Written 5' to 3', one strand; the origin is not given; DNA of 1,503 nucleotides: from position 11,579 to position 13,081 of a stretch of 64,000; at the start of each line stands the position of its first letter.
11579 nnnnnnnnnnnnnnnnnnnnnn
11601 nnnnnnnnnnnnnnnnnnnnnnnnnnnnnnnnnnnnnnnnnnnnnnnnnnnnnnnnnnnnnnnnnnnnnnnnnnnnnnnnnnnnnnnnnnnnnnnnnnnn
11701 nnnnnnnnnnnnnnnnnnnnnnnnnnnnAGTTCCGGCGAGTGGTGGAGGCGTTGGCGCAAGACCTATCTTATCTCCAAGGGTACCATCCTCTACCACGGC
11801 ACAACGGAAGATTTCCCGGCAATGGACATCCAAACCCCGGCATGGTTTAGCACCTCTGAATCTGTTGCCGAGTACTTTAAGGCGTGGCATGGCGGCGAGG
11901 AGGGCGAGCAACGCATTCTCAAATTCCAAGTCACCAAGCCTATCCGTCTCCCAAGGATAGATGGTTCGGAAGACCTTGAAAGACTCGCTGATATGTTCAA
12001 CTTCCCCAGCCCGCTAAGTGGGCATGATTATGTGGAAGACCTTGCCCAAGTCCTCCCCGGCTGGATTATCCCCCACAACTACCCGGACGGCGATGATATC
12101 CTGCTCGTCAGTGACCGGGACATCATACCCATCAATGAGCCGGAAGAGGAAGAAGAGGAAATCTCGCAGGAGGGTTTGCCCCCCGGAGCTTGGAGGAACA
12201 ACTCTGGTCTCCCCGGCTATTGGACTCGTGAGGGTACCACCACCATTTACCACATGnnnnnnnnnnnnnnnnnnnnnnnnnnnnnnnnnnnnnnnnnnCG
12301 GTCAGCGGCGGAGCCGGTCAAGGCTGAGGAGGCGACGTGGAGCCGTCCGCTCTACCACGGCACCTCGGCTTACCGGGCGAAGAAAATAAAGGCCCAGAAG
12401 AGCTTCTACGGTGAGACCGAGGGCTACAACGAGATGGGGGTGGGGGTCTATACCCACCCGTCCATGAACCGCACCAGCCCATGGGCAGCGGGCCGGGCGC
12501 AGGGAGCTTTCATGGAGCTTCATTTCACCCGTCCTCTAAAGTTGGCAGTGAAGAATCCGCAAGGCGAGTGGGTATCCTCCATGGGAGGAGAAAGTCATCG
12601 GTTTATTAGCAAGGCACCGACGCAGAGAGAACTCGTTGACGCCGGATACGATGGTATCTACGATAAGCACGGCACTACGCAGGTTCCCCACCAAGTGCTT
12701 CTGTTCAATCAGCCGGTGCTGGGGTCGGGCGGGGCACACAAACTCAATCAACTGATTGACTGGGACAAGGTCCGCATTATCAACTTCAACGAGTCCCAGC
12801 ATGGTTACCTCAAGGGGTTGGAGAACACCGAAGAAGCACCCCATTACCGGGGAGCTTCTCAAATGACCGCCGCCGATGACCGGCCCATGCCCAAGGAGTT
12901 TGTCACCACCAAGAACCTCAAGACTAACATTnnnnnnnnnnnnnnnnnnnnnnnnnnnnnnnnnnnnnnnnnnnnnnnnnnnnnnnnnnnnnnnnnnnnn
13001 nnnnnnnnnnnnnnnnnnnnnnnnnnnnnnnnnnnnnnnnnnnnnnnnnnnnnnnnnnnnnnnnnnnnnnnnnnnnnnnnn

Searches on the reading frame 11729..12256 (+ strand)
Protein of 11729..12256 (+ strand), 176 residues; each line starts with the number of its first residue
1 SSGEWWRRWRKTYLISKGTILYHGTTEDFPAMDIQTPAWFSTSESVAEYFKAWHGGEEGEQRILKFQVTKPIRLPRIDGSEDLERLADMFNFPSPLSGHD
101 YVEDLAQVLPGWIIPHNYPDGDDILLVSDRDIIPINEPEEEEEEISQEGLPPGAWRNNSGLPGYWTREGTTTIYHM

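Call 22: search_protein_families(library=pfam, proteins=[window:11729-12256:+], max_evalue=10)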
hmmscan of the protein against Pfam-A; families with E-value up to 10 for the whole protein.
seq(176 aa): 1 family
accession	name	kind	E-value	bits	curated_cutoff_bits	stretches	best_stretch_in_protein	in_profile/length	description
PF18760.7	ART-PolyVal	-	0.18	13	31.2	1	20-56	8-48/140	ADP-Ribosyltransferase in polyvalent proteins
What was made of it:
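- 11774..12226 (+): C-2: an ART-PolyVal-like module (ORF C aa ~1640-1790; LYHGT at aa 1645). Pfam PF18760 is sub-threshold at E 0.18 (call 22).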

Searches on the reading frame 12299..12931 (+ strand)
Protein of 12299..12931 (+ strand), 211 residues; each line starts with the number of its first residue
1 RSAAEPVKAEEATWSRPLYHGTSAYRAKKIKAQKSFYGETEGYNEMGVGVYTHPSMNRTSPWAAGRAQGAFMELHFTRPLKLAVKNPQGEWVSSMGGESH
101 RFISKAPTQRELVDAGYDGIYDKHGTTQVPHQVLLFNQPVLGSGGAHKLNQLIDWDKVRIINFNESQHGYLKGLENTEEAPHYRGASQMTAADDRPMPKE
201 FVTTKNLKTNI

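Call 22: search_protein_families(library=pfam, proteins=[window:12299-12931:+], max_evalue=10)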
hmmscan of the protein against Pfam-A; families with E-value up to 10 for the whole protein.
seq(211 aa): 1 family
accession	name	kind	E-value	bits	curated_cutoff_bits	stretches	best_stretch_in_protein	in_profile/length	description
PF18760.7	ART-PolyVal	-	0.089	14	31.2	1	18-124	9-115/140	ADP-Ribosyltransferase in polyvalent proteins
